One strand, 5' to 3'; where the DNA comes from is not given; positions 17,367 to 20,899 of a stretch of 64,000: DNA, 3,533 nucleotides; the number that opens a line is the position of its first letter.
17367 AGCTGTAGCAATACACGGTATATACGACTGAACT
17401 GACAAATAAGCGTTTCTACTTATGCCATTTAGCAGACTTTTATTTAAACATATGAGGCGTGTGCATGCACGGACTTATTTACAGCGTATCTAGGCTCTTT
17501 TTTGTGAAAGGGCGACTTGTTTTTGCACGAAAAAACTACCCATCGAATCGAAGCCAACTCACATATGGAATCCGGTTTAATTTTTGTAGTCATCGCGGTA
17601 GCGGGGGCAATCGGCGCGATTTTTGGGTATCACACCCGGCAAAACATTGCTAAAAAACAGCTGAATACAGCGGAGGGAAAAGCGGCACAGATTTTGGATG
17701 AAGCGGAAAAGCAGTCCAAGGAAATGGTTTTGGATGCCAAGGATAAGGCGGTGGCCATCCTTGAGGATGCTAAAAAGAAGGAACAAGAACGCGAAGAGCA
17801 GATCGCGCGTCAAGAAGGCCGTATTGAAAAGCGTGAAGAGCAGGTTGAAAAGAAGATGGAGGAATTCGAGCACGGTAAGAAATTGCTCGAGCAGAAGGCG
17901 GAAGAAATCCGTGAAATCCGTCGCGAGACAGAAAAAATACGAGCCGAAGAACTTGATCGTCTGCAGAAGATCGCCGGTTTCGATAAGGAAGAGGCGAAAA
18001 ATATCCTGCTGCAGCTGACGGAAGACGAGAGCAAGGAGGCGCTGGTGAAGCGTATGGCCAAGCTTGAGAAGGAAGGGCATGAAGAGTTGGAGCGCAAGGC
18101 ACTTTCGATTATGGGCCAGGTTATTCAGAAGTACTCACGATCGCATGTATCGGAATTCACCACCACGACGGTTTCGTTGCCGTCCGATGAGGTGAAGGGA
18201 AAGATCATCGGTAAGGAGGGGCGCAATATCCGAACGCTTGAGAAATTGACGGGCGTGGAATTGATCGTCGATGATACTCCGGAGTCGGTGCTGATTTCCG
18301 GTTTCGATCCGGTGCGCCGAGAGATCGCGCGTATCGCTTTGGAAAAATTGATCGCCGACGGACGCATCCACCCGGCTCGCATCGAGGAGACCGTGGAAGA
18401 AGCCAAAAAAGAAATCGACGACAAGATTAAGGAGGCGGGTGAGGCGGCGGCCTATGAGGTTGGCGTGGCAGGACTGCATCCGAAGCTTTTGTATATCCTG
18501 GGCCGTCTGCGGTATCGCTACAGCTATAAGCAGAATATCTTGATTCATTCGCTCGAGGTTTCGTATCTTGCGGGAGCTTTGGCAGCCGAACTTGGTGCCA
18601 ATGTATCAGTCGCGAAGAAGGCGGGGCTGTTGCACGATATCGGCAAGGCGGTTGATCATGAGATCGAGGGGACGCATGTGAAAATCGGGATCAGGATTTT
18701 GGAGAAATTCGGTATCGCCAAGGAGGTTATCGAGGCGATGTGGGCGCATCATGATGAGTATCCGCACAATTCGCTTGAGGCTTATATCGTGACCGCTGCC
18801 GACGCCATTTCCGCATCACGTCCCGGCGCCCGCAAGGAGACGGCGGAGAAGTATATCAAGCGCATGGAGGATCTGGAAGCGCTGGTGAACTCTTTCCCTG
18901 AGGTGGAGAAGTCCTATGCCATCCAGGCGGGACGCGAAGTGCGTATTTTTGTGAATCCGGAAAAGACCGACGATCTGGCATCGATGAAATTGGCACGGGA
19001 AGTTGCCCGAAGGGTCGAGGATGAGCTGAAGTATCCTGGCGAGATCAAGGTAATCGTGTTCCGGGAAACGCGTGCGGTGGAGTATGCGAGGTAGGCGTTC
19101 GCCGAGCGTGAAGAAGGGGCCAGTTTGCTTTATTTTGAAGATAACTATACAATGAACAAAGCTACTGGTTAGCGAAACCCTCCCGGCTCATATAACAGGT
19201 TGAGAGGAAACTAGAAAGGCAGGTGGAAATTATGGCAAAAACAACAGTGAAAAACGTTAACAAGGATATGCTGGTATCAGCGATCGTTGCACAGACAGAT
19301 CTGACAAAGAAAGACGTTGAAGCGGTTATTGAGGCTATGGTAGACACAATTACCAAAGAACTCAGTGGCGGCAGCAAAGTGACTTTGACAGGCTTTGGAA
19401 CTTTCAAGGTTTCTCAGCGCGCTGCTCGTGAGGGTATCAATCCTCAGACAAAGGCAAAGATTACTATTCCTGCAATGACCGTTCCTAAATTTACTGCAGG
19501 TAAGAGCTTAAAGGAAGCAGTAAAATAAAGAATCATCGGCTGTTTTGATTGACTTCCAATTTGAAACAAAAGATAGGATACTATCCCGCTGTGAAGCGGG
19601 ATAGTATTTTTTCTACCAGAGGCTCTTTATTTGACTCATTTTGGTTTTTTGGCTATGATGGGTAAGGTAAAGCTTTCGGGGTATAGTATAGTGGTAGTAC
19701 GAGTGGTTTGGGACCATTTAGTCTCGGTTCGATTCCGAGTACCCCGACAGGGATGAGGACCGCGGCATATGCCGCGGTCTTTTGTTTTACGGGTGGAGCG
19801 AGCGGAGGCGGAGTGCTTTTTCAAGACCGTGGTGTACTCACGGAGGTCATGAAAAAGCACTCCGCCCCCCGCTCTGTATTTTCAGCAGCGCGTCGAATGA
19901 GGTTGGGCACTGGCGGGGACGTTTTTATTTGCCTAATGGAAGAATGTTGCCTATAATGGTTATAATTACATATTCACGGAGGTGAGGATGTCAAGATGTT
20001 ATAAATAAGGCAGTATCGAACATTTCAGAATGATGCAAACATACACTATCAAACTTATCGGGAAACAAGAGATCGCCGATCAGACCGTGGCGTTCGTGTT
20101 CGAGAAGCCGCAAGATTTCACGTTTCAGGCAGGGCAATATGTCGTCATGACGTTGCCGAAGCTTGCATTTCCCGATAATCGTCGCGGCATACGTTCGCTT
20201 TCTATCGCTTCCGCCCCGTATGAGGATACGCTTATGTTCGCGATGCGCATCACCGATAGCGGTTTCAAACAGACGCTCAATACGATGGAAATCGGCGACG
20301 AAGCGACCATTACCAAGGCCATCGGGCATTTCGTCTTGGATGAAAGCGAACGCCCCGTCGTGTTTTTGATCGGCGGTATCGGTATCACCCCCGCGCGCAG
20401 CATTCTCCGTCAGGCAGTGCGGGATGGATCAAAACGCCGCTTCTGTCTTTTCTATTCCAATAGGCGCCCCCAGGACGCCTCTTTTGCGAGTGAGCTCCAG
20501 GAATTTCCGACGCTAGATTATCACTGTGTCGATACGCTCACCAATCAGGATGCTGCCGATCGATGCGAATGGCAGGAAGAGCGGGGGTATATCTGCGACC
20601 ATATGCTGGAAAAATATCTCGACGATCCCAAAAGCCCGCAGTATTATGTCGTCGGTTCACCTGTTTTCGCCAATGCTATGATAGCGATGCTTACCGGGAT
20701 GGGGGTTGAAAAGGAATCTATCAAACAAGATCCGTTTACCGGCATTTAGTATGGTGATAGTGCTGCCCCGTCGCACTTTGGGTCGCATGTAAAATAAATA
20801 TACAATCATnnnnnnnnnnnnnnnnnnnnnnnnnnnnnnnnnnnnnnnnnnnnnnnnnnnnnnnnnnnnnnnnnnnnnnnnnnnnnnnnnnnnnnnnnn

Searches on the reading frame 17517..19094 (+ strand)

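Call 39: search_protein_families(library=pfam, proteins=[window:17517-19094:+], max_evalue=0.001)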
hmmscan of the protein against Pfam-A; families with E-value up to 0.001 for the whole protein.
window:17517-19094:+ (525 aa): 3 families
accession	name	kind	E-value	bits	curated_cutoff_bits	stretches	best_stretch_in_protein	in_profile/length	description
PF12072.13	RNase_Y_N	-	1.6e-28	100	32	1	22-208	2-199/201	RNase Y N-terminal region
PF01966.28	HD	-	4.4e-19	69.3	22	1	342-433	2-115/116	HD domain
PF00013.35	KH_1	-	1.1e-07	31.9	21.5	1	216-276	1-65/66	KH domain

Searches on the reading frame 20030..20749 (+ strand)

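Call 3: search_protein_families(library=pfam, proteins=[window:20030-20749:+], max_evalue=0.01)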
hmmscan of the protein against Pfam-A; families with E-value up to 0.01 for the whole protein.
window:20030-20749:+ (239 aa): 3 families
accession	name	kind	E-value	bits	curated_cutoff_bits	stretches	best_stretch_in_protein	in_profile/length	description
PF00175.26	NAD_binding_1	-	5.3e-15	56.4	22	1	113-216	2-106/109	Oxidoreductase NAD-binding domain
PF00970.30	FAD_binding_6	-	0.00012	22.7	21.1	1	7-101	2-97/99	Oxidoreductase FAD-binding domain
PF15232.11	DUF4585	-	0.0045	17.5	27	0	195-212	8-25/73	Domain of unknown function (DUF4585)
